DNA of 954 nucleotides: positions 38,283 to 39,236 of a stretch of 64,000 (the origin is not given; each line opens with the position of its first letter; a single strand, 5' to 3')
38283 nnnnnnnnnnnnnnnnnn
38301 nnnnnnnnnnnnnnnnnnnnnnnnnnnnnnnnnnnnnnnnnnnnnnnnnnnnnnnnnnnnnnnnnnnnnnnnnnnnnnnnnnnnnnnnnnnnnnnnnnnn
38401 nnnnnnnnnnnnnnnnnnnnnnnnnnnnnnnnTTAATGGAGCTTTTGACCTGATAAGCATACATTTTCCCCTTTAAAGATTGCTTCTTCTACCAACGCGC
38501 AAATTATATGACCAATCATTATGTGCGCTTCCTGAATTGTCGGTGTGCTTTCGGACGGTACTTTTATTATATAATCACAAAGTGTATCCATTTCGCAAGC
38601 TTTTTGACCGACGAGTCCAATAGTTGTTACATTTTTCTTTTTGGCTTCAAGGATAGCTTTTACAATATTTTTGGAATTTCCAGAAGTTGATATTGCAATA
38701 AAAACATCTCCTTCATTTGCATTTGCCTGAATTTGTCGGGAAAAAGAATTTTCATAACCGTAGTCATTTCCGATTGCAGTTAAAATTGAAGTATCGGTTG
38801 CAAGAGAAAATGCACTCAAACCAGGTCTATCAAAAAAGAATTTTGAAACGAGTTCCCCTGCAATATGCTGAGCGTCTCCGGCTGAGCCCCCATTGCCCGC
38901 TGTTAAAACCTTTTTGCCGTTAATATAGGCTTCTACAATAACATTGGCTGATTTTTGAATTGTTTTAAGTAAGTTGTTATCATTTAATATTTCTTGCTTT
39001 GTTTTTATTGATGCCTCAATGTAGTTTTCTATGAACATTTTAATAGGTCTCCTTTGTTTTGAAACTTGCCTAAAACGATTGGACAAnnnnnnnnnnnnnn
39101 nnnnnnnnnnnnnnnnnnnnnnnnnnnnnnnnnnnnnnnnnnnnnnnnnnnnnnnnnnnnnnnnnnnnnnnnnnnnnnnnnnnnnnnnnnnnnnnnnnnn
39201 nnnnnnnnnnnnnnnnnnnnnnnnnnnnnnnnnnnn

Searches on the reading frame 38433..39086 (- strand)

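Call 52: search_protein_families(library=pfam, max_evalue=0.001, proteins=[window:38433-39086:-])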
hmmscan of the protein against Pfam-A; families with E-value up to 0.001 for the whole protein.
window:38433-39086:- (217 aa): 2 families
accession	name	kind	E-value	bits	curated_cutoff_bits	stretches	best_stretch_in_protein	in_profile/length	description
PF13580.11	SIS_2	-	1.4e-26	93.6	27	1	22-160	2-138/138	SIS domain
PF01380.27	SIS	-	4.3e-10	39.9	25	1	113-182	41-110/131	SIS domain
